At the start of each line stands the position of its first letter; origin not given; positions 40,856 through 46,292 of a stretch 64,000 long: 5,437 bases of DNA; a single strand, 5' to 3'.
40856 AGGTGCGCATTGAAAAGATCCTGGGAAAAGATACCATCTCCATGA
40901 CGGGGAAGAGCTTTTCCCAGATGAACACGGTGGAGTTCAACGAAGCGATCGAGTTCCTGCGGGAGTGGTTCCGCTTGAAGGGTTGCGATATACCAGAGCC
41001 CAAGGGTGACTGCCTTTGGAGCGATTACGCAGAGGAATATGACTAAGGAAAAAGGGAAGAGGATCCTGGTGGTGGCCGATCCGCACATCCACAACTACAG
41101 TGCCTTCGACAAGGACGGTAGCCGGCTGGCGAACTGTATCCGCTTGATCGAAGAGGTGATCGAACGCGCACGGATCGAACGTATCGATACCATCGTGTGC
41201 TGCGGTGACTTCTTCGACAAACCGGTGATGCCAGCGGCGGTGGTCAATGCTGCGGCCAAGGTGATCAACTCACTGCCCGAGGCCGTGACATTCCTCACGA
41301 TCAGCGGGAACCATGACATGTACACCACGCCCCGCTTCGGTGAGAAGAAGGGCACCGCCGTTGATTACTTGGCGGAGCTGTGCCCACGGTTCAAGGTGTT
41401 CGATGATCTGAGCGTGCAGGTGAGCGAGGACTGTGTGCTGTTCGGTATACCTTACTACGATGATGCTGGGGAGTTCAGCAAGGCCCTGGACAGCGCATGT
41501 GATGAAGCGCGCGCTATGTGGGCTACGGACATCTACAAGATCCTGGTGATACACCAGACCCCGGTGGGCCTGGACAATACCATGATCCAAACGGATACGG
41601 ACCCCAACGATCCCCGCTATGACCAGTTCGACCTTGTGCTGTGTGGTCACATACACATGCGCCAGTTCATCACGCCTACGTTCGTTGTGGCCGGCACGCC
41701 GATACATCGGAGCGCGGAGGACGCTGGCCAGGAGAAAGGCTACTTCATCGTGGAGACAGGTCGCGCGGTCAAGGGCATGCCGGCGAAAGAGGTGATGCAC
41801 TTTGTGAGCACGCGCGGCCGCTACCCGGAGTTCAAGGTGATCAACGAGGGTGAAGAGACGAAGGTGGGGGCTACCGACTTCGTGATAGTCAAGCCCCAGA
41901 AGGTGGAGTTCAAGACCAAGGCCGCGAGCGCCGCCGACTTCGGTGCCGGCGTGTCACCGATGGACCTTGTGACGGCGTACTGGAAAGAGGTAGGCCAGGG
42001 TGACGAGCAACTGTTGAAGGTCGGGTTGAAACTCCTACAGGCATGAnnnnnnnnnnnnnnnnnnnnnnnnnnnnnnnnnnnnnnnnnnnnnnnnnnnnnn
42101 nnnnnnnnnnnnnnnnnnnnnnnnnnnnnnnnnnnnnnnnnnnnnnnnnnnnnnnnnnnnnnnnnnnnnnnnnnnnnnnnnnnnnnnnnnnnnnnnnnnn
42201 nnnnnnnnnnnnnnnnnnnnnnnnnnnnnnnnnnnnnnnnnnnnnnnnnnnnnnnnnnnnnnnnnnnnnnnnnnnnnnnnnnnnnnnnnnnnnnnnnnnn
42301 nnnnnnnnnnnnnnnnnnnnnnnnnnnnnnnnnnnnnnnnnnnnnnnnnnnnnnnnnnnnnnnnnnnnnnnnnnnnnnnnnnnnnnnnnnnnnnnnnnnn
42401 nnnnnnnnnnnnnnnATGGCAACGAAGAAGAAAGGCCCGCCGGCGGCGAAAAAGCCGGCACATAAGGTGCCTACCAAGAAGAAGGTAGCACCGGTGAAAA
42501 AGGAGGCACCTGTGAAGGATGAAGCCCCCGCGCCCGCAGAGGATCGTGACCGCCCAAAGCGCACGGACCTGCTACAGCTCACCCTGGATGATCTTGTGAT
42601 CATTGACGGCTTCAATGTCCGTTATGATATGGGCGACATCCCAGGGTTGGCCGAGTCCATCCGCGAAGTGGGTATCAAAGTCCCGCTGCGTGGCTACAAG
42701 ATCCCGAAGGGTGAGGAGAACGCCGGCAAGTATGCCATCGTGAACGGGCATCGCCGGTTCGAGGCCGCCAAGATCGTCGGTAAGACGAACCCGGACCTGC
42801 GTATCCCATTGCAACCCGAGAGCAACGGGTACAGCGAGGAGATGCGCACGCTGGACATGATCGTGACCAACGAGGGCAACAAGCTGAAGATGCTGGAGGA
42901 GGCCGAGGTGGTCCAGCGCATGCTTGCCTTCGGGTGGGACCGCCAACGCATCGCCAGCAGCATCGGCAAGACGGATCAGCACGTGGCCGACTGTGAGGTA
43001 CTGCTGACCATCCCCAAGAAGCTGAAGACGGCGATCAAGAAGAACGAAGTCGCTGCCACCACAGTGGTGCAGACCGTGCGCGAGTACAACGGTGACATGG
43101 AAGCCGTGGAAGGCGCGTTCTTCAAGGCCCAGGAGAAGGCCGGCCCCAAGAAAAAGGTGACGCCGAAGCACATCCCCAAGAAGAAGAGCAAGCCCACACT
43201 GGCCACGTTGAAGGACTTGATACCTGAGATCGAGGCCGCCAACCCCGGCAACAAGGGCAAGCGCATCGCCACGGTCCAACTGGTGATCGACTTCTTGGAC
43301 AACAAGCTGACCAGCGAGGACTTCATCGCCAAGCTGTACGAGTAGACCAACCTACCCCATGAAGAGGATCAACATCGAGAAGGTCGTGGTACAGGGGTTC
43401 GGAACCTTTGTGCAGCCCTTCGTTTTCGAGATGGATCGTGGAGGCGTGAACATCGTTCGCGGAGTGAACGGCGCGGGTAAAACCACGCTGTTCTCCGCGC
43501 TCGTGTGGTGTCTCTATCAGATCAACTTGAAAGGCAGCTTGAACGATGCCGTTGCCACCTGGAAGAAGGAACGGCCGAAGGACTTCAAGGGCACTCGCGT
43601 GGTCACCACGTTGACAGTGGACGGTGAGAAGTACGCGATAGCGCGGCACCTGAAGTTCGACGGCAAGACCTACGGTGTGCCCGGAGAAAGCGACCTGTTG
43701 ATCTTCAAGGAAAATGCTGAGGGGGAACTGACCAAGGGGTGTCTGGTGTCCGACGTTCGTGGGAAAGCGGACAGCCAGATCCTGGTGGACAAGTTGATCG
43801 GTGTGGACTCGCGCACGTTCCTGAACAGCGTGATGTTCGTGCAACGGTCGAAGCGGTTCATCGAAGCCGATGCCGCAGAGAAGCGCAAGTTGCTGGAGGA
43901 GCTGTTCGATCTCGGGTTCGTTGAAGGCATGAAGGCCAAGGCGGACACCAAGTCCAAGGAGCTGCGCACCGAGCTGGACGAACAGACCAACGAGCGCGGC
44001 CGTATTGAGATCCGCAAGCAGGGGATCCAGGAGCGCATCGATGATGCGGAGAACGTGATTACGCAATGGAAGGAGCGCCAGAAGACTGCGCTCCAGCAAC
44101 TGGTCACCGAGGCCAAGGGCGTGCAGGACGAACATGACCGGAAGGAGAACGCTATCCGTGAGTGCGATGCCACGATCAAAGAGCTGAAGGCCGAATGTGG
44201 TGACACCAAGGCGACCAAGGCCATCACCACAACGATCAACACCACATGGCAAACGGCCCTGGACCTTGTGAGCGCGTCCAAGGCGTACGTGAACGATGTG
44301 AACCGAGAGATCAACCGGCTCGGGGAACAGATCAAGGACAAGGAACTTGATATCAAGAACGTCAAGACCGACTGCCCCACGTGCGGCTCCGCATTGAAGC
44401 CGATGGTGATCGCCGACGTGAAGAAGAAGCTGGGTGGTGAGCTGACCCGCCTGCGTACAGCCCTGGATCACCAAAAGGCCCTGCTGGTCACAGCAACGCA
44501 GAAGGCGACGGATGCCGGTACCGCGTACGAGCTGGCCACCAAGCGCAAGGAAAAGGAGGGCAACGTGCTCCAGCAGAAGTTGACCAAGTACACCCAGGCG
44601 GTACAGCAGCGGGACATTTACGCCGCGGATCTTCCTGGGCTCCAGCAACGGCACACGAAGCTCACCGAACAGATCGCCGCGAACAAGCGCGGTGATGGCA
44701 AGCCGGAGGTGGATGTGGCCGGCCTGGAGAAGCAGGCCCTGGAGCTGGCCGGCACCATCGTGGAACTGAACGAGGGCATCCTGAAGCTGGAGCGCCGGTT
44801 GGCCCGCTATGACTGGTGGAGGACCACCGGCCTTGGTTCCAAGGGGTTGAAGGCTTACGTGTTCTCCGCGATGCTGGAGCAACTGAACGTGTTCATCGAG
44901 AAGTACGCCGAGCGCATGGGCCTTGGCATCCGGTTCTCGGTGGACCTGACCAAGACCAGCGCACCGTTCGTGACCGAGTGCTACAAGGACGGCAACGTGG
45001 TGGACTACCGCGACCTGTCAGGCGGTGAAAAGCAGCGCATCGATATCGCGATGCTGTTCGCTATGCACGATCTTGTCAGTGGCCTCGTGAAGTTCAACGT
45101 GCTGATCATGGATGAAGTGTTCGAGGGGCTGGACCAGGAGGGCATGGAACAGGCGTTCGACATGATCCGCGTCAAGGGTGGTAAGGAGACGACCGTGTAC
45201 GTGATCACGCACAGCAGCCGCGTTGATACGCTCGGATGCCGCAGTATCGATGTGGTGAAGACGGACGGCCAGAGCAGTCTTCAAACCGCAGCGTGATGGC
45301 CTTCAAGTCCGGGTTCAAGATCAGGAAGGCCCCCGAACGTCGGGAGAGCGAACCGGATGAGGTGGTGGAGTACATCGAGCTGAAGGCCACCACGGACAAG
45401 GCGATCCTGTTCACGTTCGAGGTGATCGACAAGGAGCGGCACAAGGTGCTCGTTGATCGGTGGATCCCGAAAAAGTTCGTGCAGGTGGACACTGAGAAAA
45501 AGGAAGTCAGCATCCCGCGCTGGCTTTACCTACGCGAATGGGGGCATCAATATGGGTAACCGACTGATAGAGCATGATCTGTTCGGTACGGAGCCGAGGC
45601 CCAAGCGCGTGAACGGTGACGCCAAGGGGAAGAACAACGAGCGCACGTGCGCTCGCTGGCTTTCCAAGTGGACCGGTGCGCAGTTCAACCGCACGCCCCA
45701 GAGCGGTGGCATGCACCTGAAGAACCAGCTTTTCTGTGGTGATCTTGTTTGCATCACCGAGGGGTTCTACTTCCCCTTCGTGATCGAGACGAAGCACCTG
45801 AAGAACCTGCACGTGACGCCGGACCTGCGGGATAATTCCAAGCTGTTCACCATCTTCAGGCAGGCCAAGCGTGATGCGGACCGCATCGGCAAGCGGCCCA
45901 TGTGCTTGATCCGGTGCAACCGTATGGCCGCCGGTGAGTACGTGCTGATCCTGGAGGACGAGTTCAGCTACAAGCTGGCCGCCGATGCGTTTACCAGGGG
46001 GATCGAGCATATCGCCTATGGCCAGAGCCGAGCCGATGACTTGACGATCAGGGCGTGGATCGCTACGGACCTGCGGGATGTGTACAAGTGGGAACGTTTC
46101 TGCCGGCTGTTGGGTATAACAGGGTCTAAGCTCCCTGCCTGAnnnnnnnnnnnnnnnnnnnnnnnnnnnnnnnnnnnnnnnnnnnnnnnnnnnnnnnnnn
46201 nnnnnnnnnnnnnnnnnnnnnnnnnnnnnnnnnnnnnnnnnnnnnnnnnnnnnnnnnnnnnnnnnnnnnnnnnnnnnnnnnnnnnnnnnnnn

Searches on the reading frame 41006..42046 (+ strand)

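Call 8: search_protein_families(library=pfam, proteins=[window:41006-42046:+], max_evalue=0.01)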
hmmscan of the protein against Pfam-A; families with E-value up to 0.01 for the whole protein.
window:41006-42046:+ (346 aa): 2 families
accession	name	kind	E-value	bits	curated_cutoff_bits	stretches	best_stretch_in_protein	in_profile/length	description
PF00149.33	Metallophos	-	3e-14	54.3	21.5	1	19-218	2-190/191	Calcineurin-like phosphoesterase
PF12850.12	Metallophos_2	-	5.7e-11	43.1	27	1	19-235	2-138/154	Calcineurin-like phosphoesterase superfamily domain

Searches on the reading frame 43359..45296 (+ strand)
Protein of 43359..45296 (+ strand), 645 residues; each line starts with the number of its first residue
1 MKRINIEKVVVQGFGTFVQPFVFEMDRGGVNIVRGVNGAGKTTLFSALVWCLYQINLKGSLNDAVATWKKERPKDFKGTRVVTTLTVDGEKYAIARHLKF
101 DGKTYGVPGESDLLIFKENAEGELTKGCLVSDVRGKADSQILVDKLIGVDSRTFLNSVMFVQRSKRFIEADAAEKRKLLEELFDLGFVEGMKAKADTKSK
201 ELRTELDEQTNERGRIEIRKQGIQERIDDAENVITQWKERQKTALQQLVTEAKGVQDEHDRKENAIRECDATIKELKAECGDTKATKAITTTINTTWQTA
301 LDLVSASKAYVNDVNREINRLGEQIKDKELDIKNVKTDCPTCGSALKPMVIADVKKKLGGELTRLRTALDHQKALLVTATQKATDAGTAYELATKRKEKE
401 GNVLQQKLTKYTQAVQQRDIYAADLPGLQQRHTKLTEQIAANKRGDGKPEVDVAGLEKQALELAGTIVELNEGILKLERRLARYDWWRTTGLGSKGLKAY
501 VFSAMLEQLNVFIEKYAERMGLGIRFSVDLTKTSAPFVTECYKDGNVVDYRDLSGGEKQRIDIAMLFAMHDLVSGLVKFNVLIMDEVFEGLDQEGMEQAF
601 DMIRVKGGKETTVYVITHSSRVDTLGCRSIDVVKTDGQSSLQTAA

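Call 8: search_protein_families(library=pfam, proteins=[window:43359-45296:+], max_evalue=0.01)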
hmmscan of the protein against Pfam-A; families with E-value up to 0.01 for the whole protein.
window:43359-45296:+ (645 aa): 7 families
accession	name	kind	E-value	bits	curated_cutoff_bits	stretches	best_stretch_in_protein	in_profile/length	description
PF13476.12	AAA_23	-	1.3e-15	59.1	27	1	8-247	1-199/201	AAA domain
PF02463.25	SMC_N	-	1.8e-15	57.4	40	2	299-633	101-212/220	RecF/RecN/SMC N terminal domain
PF00005.33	ABC_tran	-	9.6e-07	29.9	25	0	22-50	5-33/137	ABC transporter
PF13558.12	SbcC_Walker_B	-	2.5e-06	28.1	27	1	548-604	28-89/90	SbcC/RAD50-like, Walker B motif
PF13304.12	AAA_21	-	1.8e-05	25.4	27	0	31-53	2-24/304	AAA domain, putative AbiEii toxin, Type IV TA system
PF13555.12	AAA_29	-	0.0013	18.9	27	1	10-56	5-50/61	P-loop containing region of AAA domain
PF13514.12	AAA_27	-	0.0016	18.5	22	1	6-59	3-57/206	AAA domain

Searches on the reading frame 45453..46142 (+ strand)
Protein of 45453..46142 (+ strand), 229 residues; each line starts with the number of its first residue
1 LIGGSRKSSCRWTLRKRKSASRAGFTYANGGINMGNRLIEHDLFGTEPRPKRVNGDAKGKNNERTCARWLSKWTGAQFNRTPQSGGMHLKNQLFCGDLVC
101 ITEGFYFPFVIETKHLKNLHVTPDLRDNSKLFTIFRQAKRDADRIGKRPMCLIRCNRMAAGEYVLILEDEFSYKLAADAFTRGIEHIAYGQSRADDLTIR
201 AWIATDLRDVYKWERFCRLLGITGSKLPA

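Call 60: search_protein_families(library=pfam, proteins=[window:45453-46142:+], max_evalue=0.01)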
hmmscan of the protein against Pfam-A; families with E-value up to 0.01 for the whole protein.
window:45453-46142:+ (229 aa): 1 family
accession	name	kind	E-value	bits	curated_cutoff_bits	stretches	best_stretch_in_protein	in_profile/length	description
PF24608.2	PDDEXK_15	-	1.1e-23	84.4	27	1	57-210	4-154/164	Phage putative PDDEXK endonuclease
